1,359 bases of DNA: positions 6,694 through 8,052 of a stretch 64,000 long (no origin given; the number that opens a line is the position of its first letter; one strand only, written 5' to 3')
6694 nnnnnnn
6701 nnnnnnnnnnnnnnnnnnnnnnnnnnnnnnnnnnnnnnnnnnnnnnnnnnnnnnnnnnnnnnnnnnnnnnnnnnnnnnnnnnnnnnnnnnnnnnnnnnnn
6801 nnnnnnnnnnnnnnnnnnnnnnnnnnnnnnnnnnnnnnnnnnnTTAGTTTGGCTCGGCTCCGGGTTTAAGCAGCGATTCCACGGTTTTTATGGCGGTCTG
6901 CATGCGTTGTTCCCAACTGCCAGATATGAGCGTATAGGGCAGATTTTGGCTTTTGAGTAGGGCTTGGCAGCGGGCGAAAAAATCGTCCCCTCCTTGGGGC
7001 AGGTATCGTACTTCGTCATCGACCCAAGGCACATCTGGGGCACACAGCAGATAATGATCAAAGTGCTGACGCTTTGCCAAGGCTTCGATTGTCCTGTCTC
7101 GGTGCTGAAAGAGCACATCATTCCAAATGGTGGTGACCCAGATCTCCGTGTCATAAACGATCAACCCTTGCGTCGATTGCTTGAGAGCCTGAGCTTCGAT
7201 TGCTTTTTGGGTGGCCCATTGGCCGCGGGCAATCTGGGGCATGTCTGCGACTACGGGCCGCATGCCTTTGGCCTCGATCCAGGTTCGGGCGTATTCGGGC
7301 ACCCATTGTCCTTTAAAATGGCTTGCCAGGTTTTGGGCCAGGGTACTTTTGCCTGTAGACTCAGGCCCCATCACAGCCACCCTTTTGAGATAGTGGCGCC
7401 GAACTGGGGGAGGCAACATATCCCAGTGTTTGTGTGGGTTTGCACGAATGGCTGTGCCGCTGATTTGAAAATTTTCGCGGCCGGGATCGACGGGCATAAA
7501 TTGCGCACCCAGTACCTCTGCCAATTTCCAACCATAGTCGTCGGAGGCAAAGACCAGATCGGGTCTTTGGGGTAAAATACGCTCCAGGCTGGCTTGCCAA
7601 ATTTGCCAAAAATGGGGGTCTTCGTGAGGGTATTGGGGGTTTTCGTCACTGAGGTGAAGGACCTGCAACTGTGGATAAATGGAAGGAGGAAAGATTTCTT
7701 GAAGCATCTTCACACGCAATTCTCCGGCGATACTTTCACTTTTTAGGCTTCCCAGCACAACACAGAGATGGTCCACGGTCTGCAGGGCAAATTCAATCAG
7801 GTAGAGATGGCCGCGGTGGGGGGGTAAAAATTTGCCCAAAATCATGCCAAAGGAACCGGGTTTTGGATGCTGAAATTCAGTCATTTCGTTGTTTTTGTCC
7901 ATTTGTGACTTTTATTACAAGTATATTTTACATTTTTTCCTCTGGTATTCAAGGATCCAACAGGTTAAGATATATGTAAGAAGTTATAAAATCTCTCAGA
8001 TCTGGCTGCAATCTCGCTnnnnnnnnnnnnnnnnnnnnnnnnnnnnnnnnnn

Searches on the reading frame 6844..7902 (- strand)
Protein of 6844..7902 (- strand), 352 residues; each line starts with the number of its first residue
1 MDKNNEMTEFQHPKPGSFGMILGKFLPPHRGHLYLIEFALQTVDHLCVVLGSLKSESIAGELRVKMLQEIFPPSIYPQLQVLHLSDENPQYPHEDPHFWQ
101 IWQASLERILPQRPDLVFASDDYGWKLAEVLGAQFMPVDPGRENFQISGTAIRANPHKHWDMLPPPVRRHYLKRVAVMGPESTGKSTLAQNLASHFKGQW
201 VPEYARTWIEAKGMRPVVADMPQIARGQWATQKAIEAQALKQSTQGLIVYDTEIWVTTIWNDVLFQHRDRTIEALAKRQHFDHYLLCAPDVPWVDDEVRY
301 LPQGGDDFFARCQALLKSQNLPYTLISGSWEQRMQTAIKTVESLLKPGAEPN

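Call 3: search_protein_families(library=pfam, proteins=[window:6844-7902:-], max_evalue=0.01)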
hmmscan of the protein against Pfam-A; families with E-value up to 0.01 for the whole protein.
window:6844-7902:- (352 aa): 4 families
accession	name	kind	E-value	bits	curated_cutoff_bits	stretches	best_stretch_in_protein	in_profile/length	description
PF13521.12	AAA_28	-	1.9e-30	106.7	27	1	174-333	1-164/164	AAA domain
PF01467.32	CTP_transf_like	-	0.00034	21.2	21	1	22-70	3-57/133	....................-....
PF13191.12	AAA_16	-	0.00099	20.1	32.6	1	167-235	19-100/167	AAA ATPase domain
PF01747.23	ATP-sulfurylase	-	0.0018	18.1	24.3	1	27-79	30-83/212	ATP-sulfurylase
